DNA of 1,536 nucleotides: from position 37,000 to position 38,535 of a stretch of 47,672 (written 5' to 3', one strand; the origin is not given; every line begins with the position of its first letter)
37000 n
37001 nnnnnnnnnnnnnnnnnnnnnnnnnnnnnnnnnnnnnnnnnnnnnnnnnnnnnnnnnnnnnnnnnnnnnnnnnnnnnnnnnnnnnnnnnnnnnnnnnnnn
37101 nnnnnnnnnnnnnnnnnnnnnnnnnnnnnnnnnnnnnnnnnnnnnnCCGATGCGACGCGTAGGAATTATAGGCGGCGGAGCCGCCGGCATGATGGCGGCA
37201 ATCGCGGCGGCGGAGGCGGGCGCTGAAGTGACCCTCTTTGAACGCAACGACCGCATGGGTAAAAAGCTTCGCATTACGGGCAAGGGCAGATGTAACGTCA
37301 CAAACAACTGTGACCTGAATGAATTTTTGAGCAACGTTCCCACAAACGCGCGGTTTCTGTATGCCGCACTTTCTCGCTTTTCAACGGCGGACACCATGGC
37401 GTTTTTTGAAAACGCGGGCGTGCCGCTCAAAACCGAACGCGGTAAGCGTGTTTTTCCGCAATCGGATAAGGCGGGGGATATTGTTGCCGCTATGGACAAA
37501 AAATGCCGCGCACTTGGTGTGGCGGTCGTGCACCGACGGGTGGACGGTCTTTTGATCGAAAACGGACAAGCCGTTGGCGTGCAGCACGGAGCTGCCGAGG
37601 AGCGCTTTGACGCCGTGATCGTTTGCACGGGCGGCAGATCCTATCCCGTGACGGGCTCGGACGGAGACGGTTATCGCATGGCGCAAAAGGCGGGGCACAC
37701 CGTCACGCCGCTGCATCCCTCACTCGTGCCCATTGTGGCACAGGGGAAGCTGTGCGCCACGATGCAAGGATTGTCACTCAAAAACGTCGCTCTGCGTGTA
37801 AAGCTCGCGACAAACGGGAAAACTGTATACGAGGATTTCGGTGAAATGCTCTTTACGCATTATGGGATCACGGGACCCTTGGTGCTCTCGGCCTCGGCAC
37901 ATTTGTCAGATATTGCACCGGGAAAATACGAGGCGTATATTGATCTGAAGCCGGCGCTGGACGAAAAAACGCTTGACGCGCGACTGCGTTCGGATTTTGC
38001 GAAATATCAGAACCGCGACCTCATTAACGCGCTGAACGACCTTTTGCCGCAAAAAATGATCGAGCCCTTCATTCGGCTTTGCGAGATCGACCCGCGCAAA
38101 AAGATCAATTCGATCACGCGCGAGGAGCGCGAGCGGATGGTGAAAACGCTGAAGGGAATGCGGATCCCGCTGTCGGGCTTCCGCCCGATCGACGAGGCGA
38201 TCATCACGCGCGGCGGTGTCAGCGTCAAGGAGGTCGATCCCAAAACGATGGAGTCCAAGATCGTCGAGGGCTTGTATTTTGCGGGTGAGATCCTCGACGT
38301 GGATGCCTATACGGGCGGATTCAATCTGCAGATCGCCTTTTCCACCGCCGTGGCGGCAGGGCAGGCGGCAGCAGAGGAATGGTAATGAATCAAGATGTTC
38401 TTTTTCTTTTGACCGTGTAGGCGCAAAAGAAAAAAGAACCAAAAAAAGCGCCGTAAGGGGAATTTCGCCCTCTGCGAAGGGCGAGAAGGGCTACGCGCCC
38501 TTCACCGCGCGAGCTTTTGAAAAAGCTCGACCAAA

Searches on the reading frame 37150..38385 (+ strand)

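Call 96: search_protein_families(library=pfam, proteins=[window:37150-38385:+], max_evalue=0.00001)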
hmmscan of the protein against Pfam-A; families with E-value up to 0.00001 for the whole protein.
window:37150-38385:+ (411 aa): 9 families
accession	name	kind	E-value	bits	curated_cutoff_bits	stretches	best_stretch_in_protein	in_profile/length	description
PF03486.20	HI0933_like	-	1.4e-86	290.4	50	1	4-405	3-243/244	HI0933-like protein Rossmann domain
PF22780.1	HI0933_like_1st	-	5.6e-36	124.3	27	1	189-352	1-165/165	HI0933-like protein barrel and H2TH domain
PF01266.30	DAO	-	4.8e-13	49.8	27.9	1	4-37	2-35/353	FAD dependent oxidoreductase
PF00890.30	FAD_binding_2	-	7.1e-10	39.1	20.4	1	6-382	4-399/414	FAD binding domain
PF01134.28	GIDA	-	2.8e-09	37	22.1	0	4-161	2-149/391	Glucose inhibited division protein A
PF12831.13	FAD_oxidored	-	7.7e-08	32.5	27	1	5-37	3-35/416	FAD dependent oxidoreductase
PF07992.20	Pyr_redox_2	-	3.3e-07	30.5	26.1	1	3-173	2-119/291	Pyridine nucleotide-disulphide oxidoreductase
PF00070.33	Pyr_redox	-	8.6e-07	29.8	22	1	3-38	1-36/82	Pyridine nucleotide-disulphide oxidoreductase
PF13450.12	NAD_binding_8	-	1.1e-06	29.2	21.9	1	6-37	1-32/68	NAD(P)-binding Rossmann-like domain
